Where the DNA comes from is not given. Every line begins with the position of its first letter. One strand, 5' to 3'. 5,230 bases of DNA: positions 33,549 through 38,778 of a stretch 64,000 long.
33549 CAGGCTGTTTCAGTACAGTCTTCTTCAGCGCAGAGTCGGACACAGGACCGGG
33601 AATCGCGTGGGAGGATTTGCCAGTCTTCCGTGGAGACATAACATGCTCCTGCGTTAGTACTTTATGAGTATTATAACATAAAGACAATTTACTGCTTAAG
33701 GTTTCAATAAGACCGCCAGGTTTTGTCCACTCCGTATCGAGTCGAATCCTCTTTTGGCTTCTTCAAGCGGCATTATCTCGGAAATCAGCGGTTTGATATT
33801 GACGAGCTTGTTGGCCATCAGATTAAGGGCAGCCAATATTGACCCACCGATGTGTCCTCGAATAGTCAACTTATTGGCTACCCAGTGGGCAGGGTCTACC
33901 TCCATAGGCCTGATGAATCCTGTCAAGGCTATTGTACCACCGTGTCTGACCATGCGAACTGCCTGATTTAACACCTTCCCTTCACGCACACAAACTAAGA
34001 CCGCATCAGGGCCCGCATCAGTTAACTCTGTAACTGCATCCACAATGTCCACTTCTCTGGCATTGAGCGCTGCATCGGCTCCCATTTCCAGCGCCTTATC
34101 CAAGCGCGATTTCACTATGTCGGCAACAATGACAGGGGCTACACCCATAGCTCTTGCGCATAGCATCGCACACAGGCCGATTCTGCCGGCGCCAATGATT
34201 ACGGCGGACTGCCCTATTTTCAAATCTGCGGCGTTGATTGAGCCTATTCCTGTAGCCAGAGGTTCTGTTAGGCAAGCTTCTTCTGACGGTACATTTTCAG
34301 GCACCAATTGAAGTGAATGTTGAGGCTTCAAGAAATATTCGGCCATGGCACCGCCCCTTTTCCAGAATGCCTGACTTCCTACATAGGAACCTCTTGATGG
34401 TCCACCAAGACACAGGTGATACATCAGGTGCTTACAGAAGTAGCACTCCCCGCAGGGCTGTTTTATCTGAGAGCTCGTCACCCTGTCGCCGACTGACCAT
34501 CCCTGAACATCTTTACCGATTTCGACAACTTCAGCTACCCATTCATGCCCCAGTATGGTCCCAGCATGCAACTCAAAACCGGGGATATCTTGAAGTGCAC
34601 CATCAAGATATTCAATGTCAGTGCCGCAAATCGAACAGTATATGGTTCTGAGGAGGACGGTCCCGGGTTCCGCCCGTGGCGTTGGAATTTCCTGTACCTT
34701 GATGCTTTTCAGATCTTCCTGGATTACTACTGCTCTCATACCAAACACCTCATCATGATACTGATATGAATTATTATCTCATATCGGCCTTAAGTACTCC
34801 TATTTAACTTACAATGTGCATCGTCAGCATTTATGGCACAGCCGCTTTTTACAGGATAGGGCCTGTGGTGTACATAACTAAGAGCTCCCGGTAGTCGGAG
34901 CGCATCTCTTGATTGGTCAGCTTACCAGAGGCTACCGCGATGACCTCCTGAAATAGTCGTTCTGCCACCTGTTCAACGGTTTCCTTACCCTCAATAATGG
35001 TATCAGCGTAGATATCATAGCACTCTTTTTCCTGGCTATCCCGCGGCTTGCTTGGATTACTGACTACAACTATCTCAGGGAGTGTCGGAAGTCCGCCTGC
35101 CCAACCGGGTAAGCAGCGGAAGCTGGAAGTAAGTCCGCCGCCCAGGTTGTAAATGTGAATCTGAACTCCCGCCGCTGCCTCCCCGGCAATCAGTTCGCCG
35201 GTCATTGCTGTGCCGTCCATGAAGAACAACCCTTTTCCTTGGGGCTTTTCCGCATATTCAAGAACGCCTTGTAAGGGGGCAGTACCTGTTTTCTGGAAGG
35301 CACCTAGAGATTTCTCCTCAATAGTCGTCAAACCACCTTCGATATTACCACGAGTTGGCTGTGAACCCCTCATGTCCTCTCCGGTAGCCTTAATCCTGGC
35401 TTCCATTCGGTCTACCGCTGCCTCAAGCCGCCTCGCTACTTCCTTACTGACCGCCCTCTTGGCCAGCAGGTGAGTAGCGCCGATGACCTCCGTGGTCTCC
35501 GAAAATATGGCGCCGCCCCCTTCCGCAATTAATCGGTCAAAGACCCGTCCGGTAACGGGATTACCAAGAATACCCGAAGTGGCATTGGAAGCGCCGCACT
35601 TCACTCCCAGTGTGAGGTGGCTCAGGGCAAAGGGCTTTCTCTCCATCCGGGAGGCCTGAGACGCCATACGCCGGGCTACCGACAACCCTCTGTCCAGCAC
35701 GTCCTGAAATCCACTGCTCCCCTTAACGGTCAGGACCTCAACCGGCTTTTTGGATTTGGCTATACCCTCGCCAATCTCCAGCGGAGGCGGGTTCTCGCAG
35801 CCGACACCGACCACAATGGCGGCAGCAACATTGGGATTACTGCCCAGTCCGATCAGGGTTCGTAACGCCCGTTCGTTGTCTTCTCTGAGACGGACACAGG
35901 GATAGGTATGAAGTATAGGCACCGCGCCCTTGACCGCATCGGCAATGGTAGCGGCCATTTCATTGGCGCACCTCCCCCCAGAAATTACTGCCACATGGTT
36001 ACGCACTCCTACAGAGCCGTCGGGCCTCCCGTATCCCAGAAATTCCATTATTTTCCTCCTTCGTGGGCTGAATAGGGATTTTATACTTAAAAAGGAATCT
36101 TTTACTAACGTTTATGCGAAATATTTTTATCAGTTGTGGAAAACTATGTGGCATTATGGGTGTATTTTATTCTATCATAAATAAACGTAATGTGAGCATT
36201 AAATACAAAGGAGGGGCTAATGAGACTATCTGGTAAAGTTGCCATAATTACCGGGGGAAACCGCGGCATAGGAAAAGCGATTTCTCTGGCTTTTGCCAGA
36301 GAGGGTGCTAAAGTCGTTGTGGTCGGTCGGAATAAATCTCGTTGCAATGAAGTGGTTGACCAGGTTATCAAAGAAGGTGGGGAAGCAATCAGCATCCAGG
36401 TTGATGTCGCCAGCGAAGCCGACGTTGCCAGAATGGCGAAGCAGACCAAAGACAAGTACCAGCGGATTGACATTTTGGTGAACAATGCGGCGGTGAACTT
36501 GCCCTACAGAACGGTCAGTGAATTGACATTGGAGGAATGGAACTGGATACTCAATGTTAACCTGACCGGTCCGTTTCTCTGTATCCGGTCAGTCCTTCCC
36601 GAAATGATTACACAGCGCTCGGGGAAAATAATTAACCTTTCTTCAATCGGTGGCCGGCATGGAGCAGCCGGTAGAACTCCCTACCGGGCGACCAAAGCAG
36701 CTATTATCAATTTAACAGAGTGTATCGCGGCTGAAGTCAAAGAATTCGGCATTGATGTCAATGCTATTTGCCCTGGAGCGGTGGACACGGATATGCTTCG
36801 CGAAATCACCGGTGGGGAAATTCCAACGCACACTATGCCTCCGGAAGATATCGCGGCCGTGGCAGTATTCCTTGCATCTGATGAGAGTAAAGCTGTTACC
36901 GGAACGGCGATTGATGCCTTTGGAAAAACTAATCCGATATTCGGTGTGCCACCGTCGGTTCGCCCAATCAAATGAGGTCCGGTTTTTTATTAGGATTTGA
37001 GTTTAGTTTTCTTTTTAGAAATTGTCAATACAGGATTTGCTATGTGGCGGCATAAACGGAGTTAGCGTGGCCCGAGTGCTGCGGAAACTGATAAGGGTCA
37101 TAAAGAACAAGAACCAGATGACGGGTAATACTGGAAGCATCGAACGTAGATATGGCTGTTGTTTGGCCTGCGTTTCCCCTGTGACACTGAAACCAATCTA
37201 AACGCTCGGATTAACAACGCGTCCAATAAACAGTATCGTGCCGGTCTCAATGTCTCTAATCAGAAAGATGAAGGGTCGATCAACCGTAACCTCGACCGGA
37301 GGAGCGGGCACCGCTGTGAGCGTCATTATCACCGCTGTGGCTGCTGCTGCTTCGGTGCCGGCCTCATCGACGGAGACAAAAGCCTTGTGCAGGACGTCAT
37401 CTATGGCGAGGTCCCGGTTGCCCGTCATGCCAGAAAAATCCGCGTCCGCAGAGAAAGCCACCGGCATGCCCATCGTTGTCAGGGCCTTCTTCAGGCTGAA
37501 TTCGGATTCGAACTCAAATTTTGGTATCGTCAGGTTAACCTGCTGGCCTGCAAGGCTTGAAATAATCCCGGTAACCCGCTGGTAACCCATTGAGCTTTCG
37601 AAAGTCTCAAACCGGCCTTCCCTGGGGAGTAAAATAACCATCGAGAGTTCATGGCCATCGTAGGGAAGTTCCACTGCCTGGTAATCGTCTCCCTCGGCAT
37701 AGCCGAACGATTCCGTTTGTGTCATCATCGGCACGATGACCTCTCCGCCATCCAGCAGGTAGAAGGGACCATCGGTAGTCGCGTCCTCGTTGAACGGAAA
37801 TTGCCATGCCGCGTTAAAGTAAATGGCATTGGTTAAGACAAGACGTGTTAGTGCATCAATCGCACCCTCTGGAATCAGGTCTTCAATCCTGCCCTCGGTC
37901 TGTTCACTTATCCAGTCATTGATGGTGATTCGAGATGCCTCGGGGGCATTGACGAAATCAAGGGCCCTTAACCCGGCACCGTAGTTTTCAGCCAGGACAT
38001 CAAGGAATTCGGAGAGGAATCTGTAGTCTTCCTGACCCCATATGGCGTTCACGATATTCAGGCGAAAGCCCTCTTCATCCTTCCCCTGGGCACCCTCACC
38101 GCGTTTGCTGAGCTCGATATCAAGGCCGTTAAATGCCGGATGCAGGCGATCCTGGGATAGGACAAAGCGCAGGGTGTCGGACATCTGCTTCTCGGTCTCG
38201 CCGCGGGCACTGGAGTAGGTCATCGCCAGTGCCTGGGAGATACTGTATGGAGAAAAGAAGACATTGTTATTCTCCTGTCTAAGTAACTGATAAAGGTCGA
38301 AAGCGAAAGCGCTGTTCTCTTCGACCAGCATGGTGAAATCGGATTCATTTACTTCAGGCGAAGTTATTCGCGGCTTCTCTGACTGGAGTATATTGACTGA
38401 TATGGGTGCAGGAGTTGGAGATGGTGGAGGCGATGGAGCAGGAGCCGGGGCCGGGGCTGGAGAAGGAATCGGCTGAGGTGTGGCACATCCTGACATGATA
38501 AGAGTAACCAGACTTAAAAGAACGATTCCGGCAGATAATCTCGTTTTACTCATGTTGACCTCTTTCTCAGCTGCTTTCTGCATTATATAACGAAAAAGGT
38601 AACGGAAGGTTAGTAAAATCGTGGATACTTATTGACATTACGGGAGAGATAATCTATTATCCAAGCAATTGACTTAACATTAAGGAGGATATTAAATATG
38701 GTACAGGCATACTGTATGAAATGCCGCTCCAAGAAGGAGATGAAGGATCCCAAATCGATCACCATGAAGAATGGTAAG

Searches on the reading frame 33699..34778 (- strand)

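Call 61: search_protein_families(library=pfam, max_evalue=0.00001, proteins=[window:33699-34778:-])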
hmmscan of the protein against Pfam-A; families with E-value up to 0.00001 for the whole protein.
window:33699-34778:- (360 aa): 2 families
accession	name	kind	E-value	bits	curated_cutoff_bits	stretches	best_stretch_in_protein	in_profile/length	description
PF00107.32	ADH_zinc_N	-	1.1e-25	90.5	31.8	1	200-313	2-116/129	Zinc-binding dehydrogenase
PF08240.17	ADH_N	-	1.2e-22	80.6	23.5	1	38-160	2-103/104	Alcohol dehydrogenase GroES-like domain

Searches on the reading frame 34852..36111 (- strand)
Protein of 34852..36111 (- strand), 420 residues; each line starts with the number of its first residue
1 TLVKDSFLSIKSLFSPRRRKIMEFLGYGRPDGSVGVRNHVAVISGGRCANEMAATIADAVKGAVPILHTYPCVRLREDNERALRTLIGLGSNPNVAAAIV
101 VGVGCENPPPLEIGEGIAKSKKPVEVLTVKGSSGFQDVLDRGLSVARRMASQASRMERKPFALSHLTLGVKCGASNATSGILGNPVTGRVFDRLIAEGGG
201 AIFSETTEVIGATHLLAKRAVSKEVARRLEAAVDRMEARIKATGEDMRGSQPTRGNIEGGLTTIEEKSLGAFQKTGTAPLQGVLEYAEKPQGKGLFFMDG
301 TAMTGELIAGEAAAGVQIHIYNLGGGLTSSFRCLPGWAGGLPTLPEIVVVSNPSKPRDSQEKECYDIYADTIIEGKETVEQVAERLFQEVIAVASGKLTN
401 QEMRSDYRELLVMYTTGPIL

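Call 61: search_protein_families(library=pfam, max_evalue=0.00001, proteins=[window:34852-36111:-])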
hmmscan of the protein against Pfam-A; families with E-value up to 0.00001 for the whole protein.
window:34852-36111:- (420 aa): 2 families
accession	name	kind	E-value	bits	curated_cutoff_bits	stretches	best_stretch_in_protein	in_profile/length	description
PF20629.2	GD_AH_C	-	1.5e-67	227.9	26.8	1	163-413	1-237/242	D-galactarate/Altronate dehydratase, C-terminal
PF04295.18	GD_AH_second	-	1e-32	113.5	27.3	1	26-153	1-135/136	D-galactarate dehydratase/Altronate hydrolase, second domain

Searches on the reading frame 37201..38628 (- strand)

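Call 61: search_protein_families(library=pfam, max_evalue=0.00001, proteins=[window:37201-38628:-])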
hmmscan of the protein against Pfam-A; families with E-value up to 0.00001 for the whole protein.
window:37201-38628:- (476 aa): 1 family
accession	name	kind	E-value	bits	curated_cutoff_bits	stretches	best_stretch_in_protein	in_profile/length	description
PF00079.25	Serpin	-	2.7e-119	399.2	27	1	104-474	2-370/370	Serpin (serine protease inhibitor)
